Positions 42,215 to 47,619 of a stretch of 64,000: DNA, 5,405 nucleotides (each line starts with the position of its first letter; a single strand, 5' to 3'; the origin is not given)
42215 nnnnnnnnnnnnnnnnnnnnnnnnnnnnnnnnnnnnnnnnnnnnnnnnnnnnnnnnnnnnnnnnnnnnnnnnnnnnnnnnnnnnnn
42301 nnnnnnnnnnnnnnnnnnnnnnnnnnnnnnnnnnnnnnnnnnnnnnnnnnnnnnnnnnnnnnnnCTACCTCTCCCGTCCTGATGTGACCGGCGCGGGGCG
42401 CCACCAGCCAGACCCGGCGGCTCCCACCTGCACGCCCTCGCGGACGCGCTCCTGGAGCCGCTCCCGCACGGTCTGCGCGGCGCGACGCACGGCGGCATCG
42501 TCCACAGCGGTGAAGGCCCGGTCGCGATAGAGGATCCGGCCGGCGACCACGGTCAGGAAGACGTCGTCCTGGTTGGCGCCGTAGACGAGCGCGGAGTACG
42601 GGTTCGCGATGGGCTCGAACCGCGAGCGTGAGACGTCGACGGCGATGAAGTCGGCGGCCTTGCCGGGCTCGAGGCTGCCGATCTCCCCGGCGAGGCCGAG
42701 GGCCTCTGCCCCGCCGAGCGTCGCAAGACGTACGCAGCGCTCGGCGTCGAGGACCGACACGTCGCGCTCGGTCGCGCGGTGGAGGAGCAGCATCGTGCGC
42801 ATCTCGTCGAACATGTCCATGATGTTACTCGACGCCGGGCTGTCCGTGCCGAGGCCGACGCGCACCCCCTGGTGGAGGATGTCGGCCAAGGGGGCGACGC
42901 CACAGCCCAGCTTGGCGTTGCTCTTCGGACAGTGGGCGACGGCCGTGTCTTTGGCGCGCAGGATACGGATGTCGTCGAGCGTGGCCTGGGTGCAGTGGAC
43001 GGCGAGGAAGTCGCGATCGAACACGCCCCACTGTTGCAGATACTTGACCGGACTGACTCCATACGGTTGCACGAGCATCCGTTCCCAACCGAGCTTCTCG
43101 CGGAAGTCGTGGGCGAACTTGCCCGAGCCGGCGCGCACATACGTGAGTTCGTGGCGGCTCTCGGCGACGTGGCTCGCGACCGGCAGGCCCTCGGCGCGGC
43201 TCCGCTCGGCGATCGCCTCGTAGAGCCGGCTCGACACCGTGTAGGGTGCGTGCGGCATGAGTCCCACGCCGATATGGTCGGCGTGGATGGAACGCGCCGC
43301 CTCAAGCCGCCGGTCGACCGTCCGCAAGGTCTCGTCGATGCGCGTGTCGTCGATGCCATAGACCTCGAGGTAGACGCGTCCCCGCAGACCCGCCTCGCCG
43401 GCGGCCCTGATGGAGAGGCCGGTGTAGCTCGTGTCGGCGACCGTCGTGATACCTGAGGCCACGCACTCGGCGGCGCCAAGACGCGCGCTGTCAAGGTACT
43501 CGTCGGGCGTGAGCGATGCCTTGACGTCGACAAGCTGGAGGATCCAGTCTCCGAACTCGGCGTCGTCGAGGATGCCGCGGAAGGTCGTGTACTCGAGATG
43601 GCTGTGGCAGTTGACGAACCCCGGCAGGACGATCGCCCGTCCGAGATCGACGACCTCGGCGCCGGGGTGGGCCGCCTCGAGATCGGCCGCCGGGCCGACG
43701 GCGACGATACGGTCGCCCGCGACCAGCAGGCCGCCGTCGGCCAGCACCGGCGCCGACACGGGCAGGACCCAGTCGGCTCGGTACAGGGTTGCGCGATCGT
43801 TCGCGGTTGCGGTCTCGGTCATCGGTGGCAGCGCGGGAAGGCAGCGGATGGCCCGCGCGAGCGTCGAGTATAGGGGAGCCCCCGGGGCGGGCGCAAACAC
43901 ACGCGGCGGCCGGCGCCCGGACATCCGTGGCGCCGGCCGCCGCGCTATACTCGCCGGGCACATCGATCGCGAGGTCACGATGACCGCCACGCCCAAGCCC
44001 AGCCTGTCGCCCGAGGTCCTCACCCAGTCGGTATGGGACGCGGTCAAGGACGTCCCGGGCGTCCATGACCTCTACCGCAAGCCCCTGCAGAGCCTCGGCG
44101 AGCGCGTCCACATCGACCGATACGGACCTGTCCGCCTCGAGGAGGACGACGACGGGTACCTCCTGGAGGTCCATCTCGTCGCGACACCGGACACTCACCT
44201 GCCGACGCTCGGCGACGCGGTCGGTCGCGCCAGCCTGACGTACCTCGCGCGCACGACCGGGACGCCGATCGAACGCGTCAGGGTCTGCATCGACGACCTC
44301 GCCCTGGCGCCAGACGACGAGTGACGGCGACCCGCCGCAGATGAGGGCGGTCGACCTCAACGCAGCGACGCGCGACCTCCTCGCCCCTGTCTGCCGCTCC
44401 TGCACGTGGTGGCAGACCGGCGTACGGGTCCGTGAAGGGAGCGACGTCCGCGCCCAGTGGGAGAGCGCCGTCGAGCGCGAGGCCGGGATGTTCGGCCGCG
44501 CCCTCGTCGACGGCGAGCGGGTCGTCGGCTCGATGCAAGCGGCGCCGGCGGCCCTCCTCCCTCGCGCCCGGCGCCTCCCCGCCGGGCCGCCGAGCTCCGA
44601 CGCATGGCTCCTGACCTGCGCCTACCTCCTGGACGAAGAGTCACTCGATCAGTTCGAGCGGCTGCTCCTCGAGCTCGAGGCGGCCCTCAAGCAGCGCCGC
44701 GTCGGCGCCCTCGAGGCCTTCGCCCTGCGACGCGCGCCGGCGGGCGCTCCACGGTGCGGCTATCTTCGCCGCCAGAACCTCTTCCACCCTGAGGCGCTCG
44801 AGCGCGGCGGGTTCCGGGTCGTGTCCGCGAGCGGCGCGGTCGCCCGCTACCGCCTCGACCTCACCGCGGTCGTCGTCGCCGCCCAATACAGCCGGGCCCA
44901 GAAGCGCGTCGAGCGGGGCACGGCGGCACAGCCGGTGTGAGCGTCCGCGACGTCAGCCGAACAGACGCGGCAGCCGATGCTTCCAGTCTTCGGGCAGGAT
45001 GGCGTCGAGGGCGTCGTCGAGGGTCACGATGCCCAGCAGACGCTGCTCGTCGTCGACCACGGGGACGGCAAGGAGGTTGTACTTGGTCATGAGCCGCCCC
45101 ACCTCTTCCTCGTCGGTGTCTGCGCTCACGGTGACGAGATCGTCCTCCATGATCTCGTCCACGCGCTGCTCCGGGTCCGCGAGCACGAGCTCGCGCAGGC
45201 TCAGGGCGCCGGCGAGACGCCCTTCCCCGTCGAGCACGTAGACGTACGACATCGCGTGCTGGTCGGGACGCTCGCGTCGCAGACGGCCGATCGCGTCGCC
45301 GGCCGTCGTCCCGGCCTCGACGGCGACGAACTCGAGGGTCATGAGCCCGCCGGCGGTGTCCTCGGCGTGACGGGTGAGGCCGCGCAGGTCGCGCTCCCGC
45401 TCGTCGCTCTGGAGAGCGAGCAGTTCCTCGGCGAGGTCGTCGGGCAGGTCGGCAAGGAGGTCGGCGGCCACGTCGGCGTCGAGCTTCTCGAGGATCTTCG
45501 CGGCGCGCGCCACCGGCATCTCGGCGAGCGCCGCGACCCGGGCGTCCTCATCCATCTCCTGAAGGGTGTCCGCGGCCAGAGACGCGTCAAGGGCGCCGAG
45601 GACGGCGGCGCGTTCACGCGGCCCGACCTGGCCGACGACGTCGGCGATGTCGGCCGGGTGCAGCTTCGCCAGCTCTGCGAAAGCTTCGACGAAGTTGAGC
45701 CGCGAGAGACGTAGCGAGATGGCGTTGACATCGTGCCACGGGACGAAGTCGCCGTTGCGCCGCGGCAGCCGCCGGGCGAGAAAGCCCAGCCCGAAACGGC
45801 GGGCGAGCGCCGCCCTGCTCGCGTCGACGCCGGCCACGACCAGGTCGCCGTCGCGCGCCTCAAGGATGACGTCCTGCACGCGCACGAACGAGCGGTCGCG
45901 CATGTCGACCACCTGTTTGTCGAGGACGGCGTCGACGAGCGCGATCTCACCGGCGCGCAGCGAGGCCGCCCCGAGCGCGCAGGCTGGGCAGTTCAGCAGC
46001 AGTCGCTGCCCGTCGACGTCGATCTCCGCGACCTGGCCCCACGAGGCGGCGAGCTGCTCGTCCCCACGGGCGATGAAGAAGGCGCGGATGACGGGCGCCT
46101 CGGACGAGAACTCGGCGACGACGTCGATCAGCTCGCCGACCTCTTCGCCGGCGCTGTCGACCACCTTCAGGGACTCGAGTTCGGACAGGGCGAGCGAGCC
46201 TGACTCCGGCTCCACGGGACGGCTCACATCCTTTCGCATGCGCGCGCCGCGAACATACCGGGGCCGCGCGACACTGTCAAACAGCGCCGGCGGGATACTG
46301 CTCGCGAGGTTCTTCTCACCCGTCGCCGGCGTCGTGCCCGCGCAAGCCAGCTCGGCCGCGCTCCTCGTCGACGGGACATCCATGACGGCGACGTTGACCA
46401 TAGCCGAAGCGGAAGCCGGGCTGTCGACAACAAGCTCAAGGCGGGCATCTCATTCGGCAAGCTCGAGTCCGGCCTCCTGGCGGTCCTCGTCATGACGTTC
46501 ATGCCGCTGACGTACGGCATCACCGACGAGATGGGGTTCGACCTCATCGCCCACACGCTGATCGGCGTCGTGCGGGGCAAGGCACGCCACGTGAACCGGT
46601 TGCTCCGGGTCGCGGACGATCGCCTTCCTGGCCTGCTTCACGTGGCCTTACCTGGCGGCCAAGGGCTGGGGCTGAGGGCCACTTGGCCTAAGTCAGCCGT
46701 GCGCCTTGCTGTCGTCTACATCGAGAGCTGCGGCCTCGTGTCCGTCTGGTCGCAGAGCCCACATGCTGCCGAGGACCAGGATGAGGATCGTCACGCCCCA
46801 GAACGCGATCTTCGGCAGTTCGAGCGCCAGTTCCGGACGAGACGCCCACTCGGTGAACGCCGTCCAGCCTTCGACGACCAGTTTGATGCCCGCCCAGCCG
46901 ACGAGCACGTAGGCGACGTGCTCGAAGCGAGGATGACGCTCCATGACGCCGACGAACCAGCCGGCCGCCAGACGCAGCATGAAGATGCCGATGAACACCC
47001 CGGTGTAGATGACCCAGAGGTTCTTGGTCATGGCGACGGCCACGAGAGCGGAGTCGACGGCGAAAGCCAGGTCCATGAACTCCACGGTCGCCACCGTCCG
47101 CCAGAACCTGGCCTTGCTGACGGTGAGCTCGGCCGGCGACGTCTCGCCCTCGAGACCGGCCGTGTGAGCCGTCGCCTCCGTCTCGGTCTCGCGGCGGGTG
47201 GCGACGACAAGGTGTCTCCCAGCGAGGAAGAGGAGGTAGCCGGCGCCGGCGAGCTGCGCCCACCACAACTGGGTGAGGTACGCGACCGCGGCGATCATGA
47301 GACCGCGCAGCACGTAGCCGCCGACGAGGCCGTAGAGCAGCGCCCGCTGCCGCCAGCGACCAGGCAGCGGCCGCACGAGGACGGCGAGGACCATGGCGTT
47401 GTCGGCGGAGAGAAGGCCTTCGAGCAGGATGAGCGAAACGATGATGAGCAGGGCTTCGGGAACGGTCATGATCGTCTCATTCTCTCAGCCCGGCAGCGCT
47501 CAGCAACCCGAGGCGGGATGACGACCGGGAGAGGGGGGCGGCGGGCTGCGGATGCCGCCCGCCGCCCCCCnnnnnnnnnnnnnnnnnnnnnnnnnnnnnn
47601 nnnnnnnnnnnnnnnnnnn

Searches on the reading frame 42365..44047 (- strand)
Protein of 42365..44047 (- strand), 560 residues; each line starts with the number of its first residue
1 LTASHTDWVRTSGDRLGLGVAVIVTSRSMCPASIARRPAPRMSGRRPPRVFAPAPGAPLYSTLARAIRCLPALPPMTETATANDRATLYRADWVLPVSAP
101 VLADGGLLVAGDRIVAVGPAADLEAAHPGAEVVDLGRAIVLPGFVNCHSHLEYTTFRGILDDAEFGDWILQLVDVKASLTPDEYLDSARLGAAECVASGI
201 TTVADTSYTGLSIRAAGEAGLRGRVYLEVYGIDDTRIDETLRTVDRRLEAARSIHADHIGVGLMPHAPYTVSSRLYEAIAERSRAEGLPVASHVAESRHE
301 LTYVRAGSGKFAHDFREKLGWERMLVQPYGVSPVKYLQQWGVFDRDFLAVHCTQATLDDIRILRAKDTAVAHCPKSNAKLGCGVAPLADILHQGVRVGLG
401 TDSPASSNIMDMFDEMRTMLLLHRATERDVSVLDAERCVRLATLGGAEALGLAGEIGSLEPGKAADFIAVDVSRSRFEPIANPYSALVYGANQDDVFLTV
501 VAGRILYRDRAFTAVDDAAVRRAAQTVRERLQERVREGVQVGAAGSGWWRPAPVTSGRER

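Call 19: search_protein_families(library=pfam, proteins=[window:42365-44047:-], max_evalue=0.000001)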
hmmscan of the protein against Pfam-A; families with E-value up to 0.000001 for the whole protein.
window:42365-44047:- (560 aa): 3 families
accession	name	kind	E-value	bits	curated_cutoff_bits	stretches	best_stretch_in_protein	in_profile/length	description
PF01979.26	Amidohydro_1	-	1.1e-58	199.6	25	1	139-505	1-344/345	Amidohydrolase family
PF07969.17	Amidohydro_3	-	9.4e-22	78.6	29.7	1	338-507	300-472/472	Amidohydrolase family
PF22039.1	HUTI_composite_bact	-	1.1e-09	38.1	25.5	1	105-130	1-26/26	Imidazolonepropionase-like composite domain, bacteria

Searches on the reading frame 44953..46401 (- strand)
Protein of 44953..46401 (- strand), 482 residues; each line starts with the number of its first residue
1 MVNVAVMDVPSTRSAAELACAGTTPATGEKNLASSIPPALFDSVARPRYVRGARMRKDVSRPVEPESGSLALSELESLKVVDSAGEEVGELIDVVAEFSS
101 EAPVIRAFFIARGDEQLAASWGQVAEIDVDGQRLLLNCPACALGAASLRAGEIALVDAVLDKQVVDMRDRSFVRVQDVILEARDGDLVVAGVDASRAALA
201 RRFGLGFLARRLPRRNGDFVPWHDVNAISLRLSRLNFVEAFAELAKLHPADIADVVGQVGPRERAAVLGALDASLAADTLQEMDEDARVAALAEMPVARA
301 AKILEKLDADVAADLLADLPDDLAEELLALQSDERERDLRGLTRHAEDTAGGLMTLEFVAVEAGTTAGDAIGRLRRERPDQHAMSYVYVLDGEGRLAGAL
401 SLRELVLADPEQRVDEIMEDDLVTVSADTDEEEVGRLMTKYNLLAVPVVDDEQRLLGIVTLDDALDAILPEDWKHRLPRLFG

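Call 19: search_protein_families(library=pfam, proteins=[window:44953-46401:-], max_evalue=0.000001)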
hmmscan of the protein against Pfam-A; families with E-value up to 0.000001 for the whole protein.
window:44953-46401:- (482 aa): 3 families
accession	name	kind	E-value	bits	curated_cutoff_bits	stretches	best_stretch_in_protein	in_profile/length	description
PF00571.33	CBS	-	9.8e-22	77.5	24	1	414-469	1-56/57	CBS domain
PF03448.22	MgtE_N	-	1.5e-20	74.1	25.9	1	247-348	1-102/102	MgtE intracellular N domain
PF05239.21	PRC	-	1.5e-07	31.7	21.2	0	70-136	4-71/78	PRC-barrel domain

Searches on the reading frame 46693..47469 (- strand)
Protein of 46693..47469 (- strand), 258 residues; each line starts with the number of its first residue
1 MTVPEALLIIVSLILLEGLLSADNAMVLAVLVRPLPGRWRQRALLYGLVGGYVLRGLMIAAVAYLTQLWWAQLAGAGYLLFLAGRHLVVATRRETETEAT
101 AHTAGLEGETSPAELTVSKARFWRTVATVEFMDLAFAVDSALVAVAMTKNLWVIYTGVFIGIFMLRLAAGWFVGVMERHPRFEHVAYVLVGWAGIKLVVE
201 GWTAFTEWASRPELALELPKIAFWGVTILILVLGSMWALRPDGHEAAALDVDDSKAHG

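Call 19: search_protein_families(library=pfam, proteins=[window:46693-47469:-], max_evalue=0.000001)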
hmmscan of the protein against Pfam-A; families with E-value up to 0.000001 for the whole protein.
window:46693-47469:- (258 aa): 1 family
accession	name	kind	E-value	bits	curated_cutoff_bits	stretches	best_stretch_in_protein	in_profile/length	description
PF03741.22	TerC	-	4.5e-46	157.3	27.8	1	12-200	2-177/178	Integral membrane protein TerC family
